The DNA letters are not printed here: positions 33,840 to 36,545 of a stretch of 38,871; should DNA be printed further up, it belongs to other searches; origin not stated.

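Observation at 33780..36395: The cytochrome itself: 12 CXXCH in about 770 mature residues, with large heme-free inserts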

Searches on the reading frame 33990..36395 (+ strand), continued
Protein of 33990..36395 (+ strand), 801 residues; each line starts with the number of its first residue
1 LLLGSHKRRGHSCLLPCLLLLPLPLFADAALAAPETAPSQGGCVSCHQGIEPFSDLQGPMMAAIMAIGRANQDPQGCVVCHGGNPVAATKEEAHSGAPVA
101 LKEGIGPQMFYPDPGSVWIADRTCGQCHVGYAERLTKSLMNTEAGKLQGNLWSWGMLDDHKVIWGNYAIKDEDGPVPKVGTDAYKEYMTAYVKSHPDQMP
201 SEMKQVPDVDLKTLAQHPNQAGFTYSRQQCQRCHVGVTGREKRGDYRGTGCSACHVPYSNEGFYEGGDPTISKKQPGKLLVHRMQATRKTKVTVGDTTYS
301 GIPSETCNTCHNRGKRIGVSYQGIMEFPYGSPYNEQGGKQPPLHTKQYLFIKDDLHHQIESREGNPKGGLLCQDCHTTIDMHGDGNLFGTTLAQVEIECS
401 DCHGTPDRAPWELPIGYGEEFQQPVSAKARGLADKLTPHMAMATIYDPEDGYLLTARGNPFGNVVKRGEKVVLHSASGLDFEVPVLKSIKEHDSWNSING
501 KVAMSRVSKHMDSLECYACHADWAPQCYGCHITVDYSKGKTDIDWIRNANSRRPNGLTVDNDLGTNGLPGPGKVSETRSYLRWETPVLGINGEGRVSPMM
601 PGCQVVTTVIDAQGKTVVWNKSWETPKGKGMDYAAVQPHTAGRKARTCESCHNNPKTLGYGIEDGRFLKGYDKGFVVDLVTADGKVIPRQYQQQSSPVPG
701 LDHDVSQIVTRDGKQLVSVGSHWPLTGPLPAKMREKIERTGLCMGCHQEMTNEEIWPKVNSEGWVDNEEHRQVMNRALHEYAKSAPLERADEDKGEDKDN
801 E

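Call 31: predict_structure(alignment_id=A1)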
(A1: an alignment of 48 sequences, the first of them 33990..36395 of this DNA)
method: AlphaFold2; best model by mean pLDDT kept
length: 801 residues; sequences in the alignment: 48
mean_pLDDT: 40.6   pTM: 0.38
mean pLDDT of the five models: 40.6, 38.8, 36.7, 35.1, 35.0
residues with pLDDT >= 90: 1; 70-90: 58; 50-70: 132; < 50: 610
segments of 3 or more residues with pLDDT < 50: 1-39, 51-56, 114-117, 141-147, 152-155, 159-161, 217-219, 221-407, 413-433, 435-446, 448-465, 474-484, 493-547, 564-671, 674-682, 684-696, 703-778, 780-801
pLDDT, mean of each block of 10 residues (from residue 1): 32 36 37 43 69 52 82 84 83 84 81 55 63 53 45 48 57 58 62 59 61 51 41 28 22 25 38 34 21 32 21 19 20 27 22 22 26 23 23 34 40 42 35 41 45 34 50 47 49 44 30 25 24 35 47 61 41 24 25 24 33 42 40 29 22 21 32 44 42 47 46 43 30 34 27 39 37 43 37 32 29
secondary structure, 60 per line:
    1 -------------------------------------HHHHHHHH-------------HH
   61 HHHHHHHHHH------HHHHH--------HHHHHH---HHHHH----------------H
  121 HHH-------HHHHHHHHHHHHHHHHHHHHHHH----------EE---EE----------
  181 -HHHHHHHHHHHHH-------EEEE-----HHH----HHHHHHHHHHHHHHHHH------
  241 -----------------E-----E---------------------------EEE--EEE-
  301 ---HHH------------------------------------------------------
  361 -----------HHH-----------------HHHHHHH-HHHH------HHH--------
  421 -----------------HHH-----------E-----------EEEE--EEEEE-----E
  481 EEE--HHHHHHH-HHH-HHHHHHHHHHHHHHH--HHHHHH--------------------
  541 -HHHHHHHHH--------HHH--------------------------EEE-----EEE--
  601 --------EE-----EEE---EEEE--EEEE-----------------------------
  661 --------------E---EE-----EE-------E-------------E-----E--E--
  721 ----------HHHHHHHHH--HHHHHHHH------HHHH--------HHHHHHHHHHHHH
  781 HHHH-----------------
elements in order (helices of 4 or more, strands of 3 or more residues): H38-45 H59-70 H77-81 H90-95 H99-103 H120-123 H131-153 H182-194 E202-205 H218-234 E292-294 E297-299 H392-398 H400-403 E464-467 E470-474 E480-483 H486-492 H498-512 H515-520 H542-550 E588-590 E596-598 E616-618 E622-625 E628-631 H731-739 H742-749 H756-759 H768-784

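Call 46: search_solved_structures(query=A2, max_evalue=10, show_alignments=3)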
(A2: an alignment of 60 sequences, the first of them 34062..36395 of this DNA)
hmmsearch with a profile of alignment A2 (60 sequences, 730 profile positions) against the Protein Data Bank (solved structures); distinct sequences matched with E-value up to 10: 36.
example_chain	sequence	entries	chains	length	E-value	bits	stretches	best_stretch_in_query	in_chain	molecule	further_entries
9l08_A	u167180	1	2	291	1.2e-06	30.6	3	23-56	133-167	Covalently Connected Cytochrome c555 trimer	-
6v0a_A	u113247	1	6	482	1.8e-06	30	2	315-391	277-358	Nitrite reductase (cytochrome; ammonia-forming)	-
6lod_A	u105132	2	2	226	1e-05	27.6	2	275-373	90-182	MULTIHEME_CYTC domain-containing protein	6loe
8bcx_A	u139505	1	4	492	0.00016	23.6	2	320-344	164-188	Nitrite reductase (cytochrome; ammonia-forming)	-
4rkm_A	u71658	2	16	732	0.011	17.6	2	211-245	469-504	MccA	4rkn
4wjy_A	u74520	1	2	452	0.016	17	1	236-386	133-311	Cytochrome c-552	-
8k9e_A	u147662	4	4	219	0.047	15.4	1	271-343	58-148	Cytochrome c7-like domain-containing protein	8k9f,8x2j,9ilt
2ot4_A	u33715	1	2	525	0.056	15.2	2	40-121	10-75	Eight-heme nitrite reductase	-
1gu6_A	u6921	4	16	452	0.061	15.1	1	276-387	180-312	CYTOCHROME C552 | Cytochrome c-552 | Cytochrome c nitrite reductase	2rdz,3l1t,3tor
7c9r_C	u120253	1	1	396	0.063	15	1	35-84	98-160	Photosynthetic reaction center cytochrome c subunit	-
2zo5_A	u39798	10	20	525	0.067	15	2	40-121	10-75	Eight-heme nitrite reductase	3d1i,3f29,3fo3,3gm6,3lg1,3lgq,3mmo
4q0t_A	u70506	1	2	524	0.067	14.9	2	40-121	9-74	Eight-heme nitrite reductase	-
2rf7_A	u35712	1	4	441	0.079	14.7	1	276-386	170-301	Cytochrome c-552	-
4q4u_A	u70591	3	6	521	0.11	14.3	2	41-121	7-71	Eight-heme nitrite reductase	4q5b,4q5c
3uu9_A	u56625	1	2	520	0.11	14.3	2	41-121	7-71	Eight-heme nitrite reductase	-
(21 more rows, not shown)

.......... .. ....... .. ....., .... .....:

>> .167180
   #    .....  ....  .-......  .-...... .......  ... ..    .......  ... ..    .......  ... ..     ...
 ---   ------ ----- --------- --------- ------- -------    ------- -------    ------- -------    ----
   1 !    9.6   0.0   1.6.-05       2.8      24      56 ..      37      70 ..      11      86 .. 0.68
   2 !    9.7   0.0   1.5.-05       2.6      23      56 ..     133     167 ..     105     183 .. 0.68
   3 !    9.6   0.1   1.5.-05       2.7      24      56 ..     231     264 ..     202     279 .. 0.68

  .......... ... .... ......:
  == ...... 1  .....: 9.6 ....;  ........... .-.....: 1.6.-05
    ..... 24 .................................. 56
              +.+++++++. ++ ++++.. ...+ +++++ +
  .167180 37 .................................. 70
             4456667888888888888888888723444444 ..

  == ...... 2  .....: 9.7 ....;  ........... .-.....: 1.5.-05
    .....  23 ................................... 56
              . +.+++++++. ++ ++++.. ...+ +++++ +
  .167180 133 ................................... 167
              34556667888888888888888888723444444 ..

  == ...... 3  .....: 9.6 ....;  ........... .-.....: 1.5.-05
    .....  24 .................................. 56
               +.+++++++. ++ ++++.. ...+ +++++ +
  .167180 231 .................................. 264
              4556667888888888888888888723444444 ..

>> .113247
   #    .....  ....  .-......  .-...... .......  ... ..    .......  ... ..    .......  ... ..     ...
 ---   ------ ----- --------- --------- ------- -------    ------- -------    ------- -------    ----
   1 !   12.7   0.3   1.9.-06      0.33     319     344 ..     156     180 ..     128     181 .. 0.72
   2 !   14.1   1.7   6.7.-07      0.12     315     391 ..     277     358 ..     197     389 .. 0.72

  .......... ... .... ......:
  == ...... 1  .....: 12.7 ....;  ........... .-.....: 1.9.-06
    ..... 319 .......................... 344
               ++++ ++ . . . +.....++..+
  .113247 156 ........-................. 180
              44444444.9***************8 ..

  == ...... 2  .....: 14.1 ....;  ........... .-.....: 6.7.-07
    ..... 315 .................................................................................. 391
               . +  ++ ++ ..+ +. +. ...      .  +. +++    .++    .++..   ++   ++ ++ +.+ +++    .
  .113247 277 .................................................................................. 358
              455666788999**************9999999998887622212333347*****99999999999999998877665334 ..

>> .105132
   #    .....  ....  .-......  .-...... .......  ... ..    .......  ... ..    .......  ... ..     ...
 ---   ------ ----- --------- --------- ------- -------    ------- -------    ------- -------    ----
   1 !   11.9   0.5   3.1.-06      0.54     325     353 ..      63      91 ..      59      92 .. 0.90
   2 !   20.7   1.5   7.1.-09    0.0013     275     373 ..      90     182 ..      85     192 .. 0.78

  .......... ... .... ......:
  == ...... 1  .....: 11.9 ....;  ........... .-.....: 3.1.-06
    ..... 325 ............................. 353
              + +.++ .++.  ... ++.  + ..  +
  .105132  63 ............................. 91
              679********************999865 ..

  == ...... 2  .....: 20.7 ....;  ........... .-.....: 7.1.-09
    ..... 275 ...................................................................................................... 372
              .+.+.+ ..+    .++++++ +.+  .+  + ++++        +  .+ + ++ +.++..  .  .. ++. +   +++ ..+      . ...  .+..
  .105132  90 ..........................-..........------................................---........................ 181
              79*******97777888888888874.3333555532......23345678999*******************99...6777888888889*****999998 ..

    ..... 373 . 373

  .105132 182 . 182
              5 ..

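Call 48: predict_structure(alignment_id=A2)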
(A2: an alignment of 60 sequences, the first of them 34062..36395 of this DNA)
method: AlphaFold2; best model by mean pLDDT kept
length: 777 residues; sequences in the alignment: 60
mean_pLDDT: 91.3   pTM: 0.89
mean pLDDT of the five models: 91.3, 90.2, 90.1, 89.4, 88.1
residues with pLDDT >= 90: 629; 70-90: 100; 50-70: 36; < 50: 12
segments of 3 or more residues with pLDDT < 50: 1-8
pLDDT, mean of each block of 10 residues (from residue 1): 45 74 95 94 96 97 94 95 96 95 93 95 97 96 95 96 96 96 97 98 93 90 95 97 97 96 94 95 92 94 90 95 93 67 82 95 96 97 98 93 96 91 97 97 98 94 97 88 92 94 95 97 94 89 92 92 96 96 98 97 95 91 90 95 87 93 94 92 95 96 97 86 79 71 74 82 61 52
secondary structure, 60 per line:
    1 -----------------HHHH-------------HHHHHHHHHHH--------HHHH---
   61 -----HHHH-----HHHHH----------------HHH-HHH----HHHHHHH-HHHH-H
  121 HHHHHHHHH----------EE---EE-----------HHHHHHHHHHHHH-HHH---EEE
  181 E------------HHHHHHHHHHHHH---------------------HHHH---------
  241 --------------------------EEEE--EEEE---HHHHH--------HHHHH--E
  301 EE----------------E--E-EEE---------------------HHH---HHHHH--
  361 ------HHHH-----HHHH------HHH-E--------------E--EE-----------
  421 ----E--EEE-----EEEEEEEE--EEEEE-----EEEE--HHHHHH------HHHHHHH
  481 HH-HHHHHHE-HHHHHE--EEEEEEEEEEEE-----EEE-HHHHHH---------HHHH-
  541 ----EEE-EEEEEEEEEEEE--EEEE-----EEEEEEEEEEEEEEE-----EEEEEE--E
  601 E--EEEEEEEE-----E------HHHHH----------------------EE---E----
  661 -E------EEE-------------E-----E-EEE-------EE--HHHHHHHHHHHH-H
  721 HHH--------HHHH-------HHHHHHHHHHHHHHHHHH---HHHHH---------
elements in order (helices of 4 or more, strands of 3 or more residues): H18-21 H35-45 H54-57 H66-69 H75-79 H107-113 H115-118 H120-129 H158-170 E178-181 H194-206 H228-231 E267-270 E273-276 H280-284 H293-297 E300-302 E324-326 H354-358 H367-370 H376-379 E428-430 E436-443 E446-450 E456-459 H462-467 H474-482 H484-489 H492-496 E500-511 E517-519 H521-526 H536-539 E545-547 E549-560 E563-566 E572-586 E592-597 E604-611 H624-628 E669-671 E693-695 H707-718 H720-723 H732-735 H743-760 H764-768

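Call 50: fold_search(model_id=the predicted structure, library=pdb)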
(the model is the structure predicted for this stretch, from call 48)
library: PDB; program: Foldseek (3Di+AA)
matches with E <= 10: 31; with E <= 0.001: 0
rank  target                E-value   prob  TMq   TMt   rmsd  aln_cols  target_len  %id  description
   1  9e71_BE               2.5e+00  0.01  0.03  0.09  14.3       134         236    9  Cryo-EM structure of the Pyrobaculum calidifontis 70S ribosome (released 2024-11-20)
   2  4z32_F                2.8e+00  0.01  0.04  0.06  14.0       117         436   14  Crystal Structure of the FERM-SH2 Domains of Jak2 (released 2016-06-22)
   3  8qti_C                3.2e+00  0.00  0.05  0.04  23.7       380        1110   10  Mycobacterium smegnatis RNAP open promoter complex with SigmaA and RbpA (released 2024-10-02)
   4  9fhl_E                4.7e+00  0.01  0.03  0.10  14.1       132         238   11  High-resolution cryo-EM structure of Saccharolobus solfataricus 30S ribosomal subunit bound to mRNA and initiator tRNA (released 2025-01-15)
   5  3vys_C                5.0e+00  0.00  0.03  0.05  22.4       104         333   10  Crystal structure of the HypC-HypD-HypE complex (form I) (released 2012-11-28)
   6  3wjt                  5.3e+00  0.04  0.04  0.12   7.0        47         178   15  Crystal structure of the L68D variant of mLolB (released 2014-03-05)
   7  8rvu_E                5.3e+00  0.02  0.04  0.07   9.5        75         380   16  CryoEM structure of the Elp-Hdr complex of Methanothermobacter marburgensis state 2 (composite structure) (released 2025-05-14)
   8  3asm                  5.3e+00  0.01  0.04  0.08  13.1       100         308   15  Crystal structure of Q54A mutant protein of Bst-RNase HIII (released 2011-06-08)
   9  8yaq_A                5.6e+00  0.02  0.03  0.03  12.9        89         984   11  Cryo-EM structure of cellodextrin phosphorylase from Clostridium thermocellum with cellodextrin ligands (released 2025-02-12)
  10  5nz7_A                5.6e+00  0.01  0.04  0.03  12.0        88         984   12  Clostridium thermocellum cellodextrin phosphorylase ligand free form (released 2017-08-09)
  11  8cm1                  6.0e+00  0.01  0.04  0.14  17.9       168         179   10  Lol B - Localization of lipoprotein B from Vibrio cholera (released 2023-06-21)
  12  5tzs_5                6.3e+00  0.02  0.04  0.11   9.6        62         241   13  Architecture of the yeast small subunit processome (released 2016-12-21)
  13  4z32_A                7.1e+00  0.02  0.04  0.06   7.6        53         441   17  Crystal Structure of the FERM-SH2 Domains of Jak2 (released 2016-06-22)
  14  7v1n_A                7.1e+00  0.00  0.05  0.02  21.6       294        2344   11  Structure of the Clade 2 C. difficile TcdB in complex with its receptor TFPI (released 2022-02-23)
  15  4z32_E                7.5e+00  0.02  0.04  0.06   7.6        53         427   17  Crystal Structure of the FERM-SH2 Domains of Jak2 (released 2016-06-22)
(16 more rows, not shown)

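Call 56: search_protein_families(library=pfam, max_evalue=0.0001, proteins=[L028:11890-12645:+, L031:9792-10760:-, L025:11431-12093:+, L062:12511-13449:+, L024:3340-4740:+, L030:10730-11392:+, L051:14427-15557:+, L032:10030-11802:-, L011:3377-4543:-, L029:9782-11854:-])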
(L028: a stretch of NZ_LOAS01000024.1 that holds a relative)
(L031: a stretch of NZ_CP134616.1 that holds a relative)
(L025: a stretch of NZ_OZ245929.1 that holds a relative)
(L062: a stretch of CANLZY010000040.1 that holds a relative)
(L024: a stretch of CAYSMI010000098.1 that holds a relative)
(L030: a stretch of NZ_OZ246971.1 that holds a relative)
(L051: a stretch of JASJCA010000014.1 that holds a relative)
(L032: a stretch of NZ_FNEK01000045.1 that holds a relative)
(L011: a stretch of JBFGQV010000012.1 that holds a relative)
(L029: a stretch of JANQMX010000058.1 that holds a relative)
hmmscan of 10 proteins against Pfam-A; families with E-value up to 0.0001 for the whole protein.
L028:11890-12645:+ (251 aa): 2 families
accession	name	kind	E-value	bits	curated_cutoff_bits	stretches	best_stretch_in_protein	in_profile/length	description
PF00005.33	ABC_tran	-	4.1e-34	118.6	25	1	45-191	1-136/137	ABC transporter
PF13304.12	AAA_21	-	9.1e-06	26.4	27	0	59-86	3-26/304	AAA domain, putative AbiEii toxin, Type IV TA system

L031:9792-10760:- (322 aa): 3 families
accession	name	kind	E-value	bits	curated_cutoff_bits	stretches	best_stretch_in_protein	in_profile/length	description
PF03466.25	LysR_substrate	-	3.9e-27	95.5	28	1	115-319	4-207/209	LysR substrate binding domain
PF00126.33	HTH_1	-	1.3e-21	76.7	26.6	1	30-88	2-60/60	Bacterial regulatory helix-turn-helix protein, lysR family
PF13556.12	HTH_30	-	8.2e-05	22.8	27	1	30-73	3-44/59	PucR C-terminal helix-turn-helix domain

L025:11431-12093:+ (220 aa): 5 families
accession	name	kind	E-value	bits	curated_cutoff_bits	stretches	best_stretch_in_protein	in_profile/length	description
PF00106.31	adh_short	-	4.3e-41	141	26.6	1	6-184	3-190/195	short chain dehydrogenase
PF13561.12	adh_short_C2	-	1.2e-34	120.4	27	1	10-184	1-184/236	Enoyl-(Acyl carrier protein) reductase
PF08659.16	KR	-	3.2e-09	37.4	22.6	1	7-161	4-166/180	KR domain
PF01370.27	Epimerase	-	7.6e-08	32.5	20.9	1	6-160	1-158/240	NAD dependent epimerase/dehydratase family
PF13460.12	NAD_binding_10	-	4e-07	30.5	27.2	1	10-134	1-102/184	NAD(P)H-binding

L062:12511-13449:+ (312 aa): 1 family
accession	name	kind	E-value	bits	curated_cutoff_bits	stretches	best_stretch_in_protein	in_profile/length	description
PF00892.27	EamA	-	7.7e-19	68.8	28.2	1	24-157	2-134/135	EamA-like transporter family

L024:3340-4740:+ (466 aa): 1 family
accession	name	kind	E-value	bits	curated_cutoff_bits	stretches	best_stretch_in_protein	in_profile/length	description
PF04055.27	Radical_SAM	-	1.4e-22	81.1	29.5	1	63-238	2-166/166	Radical SAM superfamily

L030:10730-11392:+ (220 aa): 1 family
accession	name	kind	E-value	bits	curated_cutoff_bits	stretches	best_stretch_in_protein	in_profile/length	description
PF12680.13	SnoaL_2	-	1.5e-13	51.6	27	1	88-190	1-101/102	SnoaL-like domain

L051:14427-15557:+ (376 aa): 3 families
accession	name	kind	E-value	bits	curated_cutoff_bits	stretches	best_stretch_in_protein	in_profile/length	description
PF13602.12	ADH_zinc_N_2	-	2.4e-20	74.3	27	1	234-368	15-134/134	Zinc-binding dehydrogenase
PF00107.32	ADH_zinc_N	-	4.7e-14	52.9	31.8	1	190-277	1-92/129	Zinc-binding dehydrogenase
PF08240.17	ADH_N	-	1.2e-12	48.5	23.5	1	64-149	1-104/104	Alcohol dehydrogenase GroES-like domain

L032:10030-11802:- (590 aa): 2 families
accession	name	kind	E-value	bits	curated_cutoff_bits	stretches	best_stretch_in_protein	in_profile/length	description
PF02913.24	FAD-oxidase_C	-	5.9e-46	157.6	21.2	1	333-588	1-248/248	FAD linked oxidases, C-terminal domain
PF01565.28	FAD_binding_4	-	2.5e-38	131.3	26.4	1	159-296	1-138/139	FAD binding domain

L011:3377-4543:- (388 aa): 3 families
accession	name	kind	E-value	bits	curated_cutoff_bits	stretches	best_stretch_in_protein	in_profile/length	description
PF03054.22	tRNA_Me_trans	-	2.3e-71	240.1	20.6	1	25-222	2-201/202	tRNA methyl transferase HUP domain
PF20258.4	tRNA_Me_trans_C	-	3.5e-18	66.1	20.6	1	303-379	2-77/77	Aminomethyltransferase beta-barrel domain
PF20259.3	tRNA_Me_trans_M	-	8.9e-17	60.8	27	1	238-295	10-65/66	tRNA methyl transferase PRC-barrel domain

L029:9782-11854:- (690 aa): 2 families
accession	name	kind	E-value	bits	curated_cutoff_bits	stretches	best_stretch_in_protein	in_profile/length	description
PF00015.26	MCPsignal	-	6.1e-33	114.5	34.6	1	486-656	2-169/172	Methyl-accepting chemotaxis protein (MCP) signalling domain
PF00672.30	HAMP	-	2.1e-10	41.2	25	1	339-387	2-49/53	HAMP domain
